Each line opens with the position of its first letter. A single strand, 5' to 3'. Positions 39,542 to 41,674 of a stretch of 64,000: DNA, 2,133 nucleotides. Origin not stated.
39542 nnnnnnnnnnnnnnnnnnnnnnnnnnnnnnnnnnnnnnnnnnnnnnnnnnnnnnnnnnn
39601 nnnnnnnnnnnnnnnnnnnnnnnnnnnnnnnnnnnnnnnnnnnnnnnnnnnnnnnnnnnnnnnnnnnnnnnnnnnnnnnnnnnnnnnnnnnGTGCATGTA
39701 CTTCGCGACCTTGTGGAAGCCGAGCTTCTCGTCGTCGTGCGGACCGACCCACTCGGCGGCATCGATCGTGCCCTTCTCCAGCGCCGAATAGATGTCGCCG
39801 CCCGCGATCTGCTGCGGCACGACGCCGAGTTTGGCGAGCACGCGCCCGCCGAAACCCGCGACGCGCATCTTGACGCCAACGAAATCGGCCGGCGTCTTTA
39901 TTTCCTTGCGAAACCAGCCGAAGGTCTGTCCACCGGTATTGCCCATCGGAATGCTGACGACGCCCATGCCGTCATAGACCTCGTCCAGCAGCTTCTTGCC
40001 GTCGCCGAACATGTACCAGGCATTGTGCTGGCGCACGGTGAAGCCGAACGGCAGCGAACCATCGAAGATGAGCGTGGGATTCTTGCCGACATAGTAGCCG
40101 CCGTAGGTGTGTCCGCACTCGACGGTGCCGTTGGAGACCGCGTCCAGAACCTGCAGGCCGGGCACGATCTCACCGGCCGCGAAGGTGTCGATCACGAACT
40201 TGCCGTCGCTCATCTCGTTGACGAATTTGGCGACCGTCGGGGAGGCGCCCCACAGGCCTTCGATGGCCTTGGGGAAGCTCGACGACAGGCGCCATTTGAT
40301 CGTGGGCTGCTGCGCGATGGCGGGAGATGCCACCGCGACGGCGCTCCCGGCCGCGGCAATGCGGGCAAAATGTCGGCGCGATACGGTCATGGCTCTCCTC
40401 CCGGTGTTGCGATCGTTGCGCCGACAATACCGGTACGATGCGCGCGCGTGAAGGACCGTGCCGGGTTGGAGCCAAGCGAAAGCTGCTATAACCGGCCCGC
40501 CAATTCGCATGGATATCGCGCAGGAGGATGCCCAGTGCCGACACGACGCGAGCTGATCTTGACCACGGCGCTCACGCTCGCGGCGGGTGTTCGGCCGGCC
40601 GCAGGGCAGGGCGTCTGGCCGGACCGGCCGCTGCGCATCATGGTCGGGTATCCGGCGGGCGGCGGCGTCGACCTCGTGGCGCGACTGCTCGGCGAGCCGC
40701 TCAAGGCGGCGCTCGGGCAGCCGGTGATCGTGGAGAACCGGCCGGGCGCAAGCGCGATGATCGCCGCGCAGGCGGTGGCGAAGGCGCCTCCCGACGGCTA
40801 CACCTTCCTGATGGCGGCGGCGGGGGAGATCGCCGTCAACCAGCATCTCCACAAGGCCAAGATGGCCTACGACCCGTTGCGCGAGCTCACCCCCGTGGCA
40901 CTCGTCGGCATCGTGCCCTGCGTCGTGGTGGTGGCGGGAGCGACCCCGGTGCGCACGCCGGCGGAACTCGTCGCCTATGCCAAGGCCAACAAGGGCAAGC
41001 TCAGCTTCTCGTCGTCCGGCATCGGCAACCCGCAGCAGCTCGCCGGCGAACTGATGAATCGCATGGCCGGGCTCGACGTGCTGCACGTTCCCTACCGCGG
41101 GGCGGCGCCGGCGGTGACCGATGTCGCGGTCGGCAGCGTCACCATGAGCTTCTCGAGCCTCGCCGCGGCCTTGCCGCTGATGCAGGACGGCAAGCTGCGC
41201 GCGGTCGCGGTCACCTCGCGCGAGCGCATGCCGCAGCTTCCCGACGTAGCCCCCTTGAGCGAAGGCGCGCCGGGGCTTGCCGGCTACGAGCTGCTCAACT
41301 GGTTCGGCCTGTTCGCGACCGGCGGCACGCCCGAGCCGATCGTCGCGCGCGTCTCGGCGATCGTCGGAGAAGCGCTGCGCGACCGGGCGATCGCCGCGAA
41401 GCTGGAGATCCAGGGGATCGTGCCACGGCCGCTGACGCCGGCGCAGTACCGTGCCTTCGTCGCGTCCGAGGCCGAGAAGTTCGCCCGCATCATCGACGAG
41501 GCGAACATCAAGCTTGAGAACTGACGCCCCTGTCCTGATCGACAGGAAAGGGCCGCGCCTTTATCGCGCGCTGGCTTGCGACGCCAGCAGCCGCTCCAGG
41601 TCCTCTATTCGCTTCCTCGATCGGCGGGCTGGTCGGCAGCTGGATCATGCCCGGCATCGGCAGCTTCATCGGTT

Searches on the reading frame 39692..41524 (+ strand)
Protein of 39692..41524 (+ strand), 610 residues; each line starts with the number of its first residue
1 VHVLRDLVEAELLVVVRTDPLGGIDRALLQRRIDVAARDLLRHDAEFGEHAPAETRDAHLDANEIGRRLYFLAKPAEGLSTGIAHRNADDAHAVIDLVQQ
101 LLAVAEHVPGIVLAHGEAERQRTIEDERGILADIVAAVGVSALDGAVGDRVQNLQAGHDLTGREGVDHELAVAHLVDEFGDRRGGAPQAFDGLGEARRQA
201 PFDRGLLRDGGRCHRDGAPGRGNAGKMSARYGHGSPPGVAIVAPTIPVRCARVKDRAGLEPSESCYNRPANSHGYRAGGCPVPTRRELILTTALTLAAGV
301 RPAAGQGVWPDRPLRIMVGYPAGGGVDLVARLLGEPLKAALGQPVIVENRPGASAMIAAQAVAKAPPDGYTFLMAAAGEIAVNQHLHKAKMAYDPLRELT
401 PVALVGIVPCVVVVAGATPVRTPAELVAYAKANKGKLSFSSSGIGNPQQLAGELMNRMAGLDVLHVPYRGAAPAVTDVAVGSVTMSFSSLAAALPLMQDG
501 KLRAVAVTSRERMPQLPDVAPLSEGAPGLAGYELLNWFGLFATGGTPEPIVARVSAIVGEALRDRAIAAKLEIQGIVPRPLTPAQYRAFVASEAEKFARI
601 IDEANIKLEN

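Call 19: search_protein_families(library=pfam, proteins=[window:39692-41524:+], max_evalue=0.001)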
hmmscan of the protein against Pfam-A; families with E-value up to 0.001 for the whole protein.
window:39692-41524:+ (610 aa): 1 family
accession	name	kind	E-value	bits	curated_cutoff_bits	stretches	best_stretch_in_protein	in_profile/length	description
PF03401.19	TctC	-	1.2e-61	209.1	27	1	329-605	1-273/274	Tripartite tricarboxylate transporter family receptor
